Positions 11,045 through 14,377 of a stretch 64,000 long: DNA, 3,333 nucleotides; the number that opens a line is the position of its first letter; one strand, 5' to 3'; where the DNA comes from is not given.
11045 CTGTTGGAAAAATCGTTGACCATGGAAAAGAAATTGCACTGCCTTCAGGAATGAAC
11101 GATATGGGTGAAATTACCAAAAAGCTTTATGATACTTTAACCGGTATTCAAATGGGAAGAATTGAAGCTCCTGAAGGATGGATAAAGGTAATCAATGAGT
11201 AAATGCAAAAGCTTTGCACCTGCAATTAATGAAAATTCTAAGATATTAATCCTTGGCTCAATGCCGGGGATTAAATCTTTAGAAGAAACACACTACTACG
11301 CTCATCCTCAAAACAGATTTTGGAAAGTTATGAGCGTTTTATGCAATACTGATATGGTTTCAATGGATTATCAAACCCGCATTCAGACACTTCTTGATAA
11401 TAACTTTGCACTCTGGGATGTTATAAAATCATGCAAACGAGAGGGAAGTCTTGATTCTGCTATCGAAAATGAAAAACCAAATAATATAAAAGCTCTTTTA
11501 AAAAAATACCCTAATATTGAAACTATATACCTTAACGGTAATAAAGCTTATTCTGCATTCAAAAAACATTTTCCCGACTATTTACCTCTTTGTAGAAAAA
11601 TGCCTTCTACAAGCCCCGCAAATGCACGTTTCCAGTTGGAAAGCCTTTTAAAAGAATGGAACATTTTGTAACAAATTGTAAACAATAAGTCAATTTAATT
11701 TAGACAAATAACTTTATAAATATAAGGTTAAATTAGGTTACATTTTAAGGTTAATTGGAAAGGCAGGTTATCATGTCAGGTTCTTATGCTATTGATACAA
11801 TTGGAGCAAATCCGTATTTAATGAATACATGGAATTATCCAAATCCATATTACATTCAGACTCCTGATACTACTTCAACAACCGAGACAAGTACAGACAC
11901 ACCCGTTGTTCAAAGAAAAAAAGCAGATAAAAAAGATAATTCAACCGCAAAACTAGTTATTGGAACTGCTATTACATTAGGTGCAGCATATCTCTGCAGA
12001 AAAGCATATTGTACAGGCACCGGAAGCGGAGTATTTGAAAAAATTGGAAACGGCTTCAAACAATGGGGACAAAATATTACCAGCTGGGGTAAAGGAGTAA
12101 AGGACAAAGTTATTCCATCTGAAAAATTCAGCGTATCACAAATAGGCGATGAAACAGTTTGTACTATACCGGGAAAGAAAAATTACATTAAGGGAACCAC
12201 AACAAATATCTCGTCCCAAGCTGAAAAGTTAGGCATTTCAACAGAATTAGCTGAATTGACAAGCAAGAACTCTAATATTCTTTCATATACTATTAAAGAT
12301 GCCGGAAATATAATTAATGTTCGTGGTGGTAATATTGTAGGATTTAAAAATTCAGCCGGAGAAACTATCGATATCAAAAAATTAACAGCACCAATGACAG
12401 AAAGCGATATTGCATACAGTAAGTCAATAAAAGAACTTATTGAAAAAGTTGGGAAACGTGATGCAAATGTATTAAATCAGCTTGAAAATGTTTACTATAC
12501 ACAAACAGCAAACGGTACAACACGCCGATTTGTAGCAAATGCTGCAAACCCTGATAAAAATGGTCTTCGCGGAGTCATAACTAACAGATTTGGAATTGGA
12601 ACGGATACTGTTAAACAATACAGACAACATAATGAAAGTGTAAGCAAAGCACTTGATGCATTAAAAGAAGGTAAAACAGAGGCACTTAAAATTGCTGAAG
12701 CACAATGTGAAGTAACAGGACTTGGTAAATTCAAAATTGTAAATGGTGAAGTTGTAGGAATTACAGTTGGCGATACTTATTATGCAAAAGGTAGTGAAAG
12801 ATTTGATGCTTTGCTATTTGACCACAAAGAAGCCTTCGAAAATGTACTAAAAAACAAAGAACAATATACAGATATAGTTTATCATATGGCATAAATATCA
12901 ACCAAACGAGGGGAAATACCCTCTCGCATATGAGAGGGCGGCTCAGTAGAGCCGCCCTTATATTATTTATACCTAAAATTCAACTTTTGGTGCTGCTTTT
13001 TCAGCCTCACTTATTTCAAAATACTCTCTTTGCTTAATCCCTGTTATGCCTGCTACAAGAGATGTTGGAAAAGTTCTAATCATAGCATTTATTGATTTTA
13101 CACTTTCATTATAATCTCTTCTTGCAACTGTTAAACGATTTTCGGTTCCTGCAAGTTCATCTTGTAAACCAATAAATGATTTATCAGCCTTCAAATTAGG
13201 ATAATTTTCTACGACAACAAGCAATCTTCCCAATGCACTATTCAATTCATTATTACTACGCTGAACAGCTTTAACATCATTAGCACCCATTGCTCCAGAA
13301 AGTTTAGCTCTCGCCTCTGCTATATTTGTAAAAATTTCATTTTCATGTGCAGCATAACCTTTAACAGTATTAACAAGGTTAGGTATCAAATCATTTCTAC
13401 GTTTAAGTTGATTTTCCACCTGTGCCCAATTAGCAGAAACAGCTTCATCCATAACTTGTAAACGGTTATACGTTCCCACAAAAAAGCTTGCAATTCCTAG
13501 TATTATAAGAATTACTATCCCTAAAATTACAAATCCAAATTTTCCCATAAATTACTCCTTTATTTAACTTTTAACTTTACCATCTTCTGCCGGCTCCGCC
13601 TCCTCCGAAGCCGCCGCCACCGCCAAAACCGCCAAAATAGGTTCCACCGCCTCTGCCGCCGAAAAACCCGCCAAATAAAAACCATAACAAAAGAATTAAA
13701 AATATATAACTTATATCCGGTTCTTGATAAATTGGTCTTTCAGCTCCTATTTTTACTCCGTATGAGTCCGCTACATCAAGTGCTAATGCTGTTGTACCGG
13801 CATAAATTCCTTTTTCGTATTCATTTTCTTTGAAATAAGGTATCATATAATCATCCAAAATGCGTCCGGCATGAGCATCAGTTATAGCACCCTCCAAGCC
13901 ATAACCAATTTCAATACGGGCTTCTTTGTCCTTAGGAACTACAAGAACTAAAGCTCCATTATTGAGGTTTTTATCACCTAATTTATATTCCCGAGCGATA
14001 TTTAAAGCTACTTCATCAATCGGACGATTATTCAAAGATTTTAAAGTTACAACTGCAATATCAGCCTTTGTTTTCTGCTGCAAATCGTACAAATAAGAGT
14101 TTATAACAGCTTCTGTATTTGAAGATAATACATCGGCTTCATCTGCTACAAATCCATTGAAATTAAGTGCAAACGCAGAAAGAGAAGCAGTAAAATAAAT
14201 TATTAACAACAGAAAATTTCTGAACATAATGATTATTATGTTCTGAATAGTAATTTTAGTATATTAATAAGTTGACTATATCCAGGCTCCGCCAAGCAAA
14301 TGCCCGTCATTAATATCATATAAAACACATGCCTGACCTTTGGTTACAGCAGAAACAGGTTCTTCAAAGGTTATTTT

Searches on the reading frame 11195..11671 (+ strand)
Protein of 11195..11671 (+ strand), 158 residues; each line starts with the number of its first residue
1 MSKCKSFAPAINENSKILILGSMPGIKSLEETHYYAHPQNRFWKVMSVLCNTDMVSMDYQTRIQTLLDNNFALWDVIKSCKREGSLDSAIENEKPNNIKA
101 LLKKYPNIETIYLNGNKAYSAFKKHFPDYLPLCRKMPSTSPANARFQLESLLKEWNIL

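Call 63: search_protein_families(library=pfam, proteins=[window:11195-11671:+], max_evalue=0.001)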
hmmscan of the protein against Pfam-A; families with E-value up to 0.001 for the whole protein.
window:11195-11671:+ (158 aa): 1 family
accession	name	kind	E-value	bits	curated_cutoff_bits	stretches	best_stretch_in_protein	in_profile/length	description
PF03167.25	UDG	-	5.6e-13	49.6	24.3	1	10-146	3-125/141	Uracil DNA glycosylase superfamily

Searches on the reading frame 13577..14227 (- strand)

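Call 63: search_protein_families(library=pfam, proteins=[window:13577-14227:-], max_evalue=0.001)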
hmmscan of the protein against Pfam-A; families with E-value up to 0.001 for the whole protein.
window:13577-14227:- (216 aa): 1 family
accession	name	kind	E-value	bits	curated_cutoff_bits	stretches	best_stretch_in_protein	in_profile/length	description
PF04536.20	TPM_phosphatase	-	1.3e-37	129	22.1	1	27-148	1-122/125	TPM domain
